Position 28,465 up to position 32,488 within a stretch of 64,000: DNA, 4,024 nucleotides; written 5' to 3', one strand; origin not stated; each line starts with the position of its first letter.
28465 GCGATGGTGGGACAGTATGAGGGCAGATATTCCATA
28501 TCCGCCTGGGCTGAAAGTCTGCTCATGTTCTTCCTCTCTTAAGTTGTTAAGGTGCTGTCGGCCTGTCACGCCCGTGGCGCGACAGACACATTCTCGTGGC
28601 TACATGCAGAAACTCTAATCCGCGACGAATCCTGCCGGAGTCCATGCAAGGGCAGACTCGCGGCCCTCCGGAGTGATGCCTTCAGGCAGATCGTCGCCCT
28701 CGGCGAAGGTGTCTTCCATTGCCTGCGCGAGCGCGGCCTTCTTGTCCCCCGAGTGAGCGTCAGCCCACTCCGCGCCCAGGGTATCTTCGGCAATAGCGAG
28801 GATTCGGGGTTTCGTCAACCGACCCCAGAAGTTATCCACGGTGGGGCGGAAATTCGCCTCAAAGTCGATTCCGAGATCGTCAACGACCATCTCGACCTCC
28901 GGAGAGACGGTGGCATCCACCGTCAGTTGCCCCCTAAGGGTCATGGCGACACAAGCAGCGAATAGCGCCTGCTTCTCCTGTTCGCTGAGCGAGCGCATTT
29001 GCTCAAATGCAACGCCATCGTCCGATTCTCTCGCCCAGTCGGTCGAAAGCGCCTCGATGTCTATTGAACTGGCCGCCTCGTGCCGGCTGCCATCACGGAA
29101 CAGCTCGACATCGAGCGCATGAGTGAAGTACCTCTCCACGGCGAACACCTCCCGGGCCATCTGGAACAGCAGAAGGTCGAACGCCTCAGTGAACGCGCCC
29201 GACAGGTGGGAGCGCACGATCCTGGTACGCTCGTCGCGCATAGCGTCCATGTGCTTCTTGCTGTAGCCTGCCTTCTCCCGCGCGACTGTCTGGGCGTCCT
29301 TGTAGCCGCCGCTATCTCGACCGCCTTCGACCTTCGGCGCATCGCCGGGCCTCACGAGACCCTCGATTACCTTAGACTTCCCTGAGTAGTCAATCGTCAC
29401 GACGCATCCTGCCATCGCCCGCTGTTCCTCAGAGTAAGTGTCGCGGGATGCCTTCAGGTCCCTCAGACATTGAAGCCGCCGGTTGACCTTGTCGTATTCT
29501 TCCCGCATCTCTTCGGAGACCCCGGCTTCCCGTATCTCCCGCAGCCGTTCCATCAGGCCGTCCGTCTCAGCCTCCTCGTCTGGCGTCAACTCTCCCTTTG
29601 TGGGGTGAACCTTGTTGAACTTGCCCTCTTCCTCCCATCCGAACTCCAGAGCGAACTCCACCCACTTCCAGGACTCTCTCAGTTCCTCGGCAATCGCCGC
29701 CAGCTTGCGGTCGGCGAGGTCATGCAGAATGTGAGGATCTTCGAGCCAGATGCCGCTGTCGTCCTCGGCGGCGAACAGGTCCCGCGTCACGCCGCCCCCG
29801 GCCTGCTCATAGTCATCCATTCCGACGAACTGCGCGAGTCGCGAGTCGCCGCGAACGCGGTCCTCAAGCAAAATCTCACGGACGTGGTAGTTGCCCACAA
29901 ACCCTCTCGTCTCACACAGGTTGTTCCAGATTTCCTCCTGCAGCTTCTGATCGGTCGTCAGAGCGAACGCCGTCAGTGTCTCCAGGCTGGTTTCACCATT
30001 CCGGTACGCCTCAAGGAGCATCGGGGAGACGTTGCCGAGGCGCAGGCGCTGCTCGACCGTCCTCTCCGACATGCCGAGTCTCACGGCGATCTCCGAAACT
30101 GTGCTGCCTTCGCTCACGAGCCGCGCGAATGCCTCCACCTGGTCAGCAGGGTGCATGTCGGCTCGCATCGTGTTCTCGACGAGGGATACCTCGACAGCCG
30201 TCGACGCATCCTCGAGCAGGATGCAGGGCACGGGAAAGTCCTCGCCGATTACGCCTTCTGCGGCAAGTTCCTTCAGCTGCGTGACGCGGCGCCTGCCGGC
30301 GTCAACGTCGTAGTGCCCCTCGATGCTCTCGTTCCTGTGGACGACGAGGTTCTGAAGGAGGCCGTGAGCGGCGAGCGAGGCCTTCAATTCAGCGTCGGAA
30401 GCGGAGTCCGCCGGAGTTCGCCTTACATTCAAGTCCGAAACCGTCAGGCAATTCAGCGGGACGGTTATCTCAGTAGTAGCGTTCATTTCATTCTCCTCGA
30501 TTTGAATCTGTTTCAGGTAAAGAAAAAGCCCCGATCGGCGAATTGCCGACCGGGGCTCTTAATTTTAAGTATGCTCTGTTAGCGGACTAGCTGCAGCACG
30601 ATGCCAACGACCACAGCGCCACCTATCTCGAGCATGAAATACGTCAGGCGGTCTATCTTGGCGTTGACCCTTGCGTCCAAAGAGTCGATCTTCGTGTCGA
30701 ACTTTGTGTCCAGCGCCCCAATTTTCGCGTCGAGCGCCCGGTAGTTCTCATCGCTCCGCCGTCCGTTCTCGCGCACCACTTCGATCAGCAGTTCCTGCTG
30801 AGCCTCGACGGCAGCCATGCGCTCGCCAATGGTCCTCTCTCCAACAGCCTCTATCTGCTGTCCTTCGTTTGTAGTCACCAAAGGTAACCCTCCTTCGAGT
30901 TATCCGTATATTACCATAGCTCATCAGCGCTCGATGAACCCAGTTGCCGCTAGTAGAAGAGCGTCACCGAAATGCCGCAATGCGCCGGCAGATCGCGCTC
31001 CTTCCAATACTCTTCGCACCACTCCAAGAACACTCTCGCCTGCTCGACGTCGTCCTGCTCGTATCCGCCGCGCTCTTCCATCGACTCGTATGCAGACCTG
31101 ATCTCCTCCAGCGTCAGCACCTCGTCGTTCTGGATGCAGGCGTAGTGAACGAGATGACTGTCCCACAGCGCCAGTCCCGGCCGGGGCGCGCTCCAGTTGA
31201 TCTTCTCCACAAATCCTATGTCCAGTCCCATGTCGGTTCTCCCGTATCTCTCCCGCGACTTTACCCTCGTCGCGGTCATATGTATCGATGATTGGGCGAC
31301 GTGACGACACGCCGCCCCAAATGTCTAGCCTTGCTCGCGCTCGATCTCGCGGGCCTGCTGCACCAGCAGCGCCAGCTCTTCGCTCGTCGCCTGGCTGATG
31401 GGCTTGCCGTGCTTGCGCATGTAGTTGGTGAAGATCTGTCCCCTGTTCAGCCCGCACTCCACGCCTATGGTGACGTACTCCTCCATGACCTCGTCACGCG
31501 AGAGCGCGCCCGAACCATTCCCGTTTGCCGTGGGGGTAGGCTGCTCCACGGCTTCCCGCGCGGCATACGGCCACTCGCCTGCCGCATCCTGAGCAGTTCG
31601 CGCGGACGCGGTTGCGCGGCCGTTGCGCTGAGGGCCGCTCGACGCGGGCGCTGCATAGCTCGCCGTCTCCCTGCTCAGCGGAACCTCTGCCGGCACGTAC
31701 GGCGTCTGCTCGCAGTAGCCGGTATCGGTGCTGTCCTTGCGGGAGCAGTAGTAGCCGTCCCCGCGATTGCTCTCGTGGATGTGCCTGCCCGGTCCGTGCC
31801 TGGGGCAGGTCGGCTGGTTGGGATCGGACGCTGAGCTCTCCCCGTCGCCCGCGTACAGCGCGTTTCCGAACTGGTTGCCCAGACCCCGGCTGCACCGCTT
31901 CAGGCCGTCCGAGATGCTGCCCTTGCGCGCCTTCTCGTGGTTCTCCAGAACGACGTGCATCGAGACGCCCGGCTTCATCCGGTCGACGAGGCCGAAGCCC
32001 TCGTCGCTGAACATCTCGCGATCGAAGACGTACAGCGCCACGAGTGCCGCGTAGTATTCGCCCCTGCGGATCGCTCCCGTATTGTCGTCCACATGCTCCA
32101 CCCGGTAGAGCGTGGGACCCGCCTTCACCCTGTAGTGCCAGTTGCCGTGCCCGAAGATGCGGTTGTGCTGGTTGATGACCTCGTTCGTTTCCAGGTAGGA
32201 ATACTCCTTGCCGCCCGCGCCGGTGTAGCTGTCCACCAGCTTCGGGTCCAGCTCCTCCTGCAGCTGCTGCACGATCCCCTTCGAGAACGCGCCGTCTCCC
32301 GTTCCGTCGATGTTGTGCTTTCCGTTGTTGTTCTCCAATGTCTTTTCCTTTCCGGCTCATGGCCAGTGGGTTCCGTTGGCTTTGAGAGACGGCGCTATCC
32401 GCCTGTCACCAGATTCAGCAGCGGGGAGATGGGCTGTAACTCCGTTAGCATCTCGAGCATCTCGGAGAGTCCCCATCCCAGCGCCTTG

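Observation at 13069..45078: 32-kb unidirectional block mixing host-type replisome genes with mobile-element recombination and anti-restriction genes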

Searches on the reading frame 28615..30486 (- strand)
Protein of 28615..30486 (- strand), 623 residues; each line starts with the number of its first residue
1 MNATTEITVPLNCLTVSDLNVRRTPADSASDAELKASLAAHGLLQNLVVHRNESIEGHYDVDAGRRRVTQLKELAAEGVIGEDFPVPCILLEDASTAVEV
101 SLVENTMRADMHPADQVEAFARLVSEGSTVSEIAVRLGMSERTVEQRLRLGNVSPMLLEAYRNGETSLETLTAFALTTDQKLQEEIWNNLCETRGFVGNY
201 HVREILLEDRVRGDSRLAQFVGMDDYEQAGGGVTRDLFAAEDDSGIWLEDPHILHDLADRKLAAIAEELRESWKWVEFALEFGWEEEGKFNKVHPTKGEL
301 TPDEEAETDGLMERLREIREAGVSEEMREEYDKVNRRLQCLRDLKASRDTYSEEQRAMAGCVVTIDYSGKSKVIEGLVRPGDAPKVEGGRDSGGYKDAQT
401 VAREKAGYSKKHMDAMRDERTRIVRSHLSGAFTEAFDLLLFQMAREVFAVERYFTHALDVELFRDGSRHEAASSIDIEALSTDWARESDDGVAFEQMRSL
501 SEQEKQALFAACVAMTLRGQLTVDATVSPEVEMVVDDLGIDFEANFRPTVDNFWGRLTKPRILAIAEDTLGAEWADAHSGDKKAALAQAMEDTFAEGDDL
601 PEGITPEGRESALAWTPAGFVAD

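Call 9: search_protein_families(library=pfam, proteins=[window:28615-30486:-], max_evalue=0.01)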
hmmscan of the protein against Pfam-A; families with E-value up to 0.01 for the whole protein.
window:28615-30486:- (623 aa): 8 families
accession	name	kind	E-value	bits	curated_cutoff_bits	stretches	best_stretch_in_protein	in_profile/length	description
PF08281.18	Sigma70_r4_2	-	2.5e-05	24.3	25.7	1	114-150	13-49/54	Sigma-70, region 4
PF17762.8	HTH_ParB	-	2.8e-05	24.6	22.6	1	110-192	2-85/102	ParB HTH domain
PF13384.12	HTH_23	-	8.2e-05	22.8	24.6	1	120-148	10-38/50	Homeodomain-like domain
PF02195.25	ParB_N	-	0.00021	21.7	26.3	1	25-105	21-93/95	ParB N-terminal domain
PF07638.17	Sigma70_ECF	-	0.0019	18.5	21.1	1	111-150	135-174/185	ECF sigma factor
PF13551.12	HTH_29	-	0.0042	17.6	28.1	0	122-144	6-29/64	Winged helix-turn helix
PF04545.22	Sigma70_r4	-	0.0087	16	24.1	0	126-149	19-42/50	Sigma-70, region 4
PF00196.25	GerE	-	0.0088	16.1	23.5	0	122-145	12-35/57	Bacterial regulatory proteins, luxR family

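Call 79: search_protein_families(library=ncbifam, proteins=[window:28615-30486:-], max_evalue=0.001)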
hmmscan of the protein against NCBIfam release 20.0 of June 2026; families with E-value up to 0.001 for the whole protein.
window:28615-30486:- (623 aa): 5 families
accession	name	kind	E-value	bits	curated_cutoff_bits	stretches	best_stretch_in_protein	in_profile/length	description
TIGR03734.1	PRTRC_parB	hypoth_equivalog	5.5e-21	74.7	278.6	1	20-168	7-151/555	PRTRC system ParB family protein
NF010406.0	PRK13832.1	subfamily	2e-17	63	640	1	18-243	16-234/578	plasmid partitioning protein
TIGR04285.1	nucleoid_noc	exception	9.3e-14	51.4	315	1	25-193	20-180/255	nucleoid occlusion protein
TIGR00180.1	parB_part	domain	4.1e-13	49.5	58.45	1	26-186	24-181/186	ParB/RepB/Spo0J family partition protein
NF033546.1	transpos_IS21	equivalog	0.00097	18.7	160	0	125-160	6-42/294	IS21 family transposase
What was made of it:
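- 28615..30486 (-): ParB-like protein, 623 aa. ParB_N and PRTRC_parB below theirs (calls 9, 79).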

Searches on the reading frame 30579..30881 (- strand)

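Call 9: search_protein_families(library=pfam, proteins=[window:30579-30881:-], max_evalue=0.01)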
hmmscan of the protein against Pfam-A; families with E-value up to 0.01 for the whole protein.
window:30579-30881:- (100 aa): 1 family
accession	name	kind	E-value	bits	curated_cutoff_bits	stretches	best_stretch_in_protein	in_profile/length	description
PF08663.15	HalX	-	0.0098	16.7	23.2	0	24-70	14-60/68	HalX domain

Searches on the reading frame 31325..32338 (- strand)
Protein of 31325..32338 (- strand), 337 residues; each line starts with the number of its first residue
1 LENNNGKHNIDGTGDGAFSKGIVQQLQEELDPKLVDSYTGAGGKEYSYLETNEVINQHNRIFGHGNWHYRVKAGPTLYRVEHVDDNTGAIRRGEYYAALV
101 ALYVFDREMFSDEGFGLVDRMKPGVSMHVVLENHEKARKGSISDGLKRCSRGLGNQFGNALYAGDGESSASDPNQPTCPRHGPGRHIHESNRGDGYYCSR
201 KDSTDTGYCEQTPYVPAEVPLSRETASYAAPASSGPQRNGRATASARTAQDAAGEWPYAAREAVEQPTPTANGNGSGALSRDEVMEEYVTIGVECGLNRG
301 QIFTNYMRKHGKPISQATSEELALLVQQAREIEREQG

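Call 9: search_protein_families(library=pfam, proteins=[window:31325-32338:-], max_evalue=0.01)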
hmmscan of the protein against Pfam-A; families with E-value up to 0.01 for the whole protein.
window:31325-32338:- (337 aa): 1 family
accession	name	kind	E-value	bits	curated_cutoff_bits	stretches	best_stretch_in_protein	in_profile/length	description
PF04098.21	Rad52_Rad22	-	8.7e-17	61.9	20.3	1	22-168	5-141/153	Rad52/22 family double-strand break repair protein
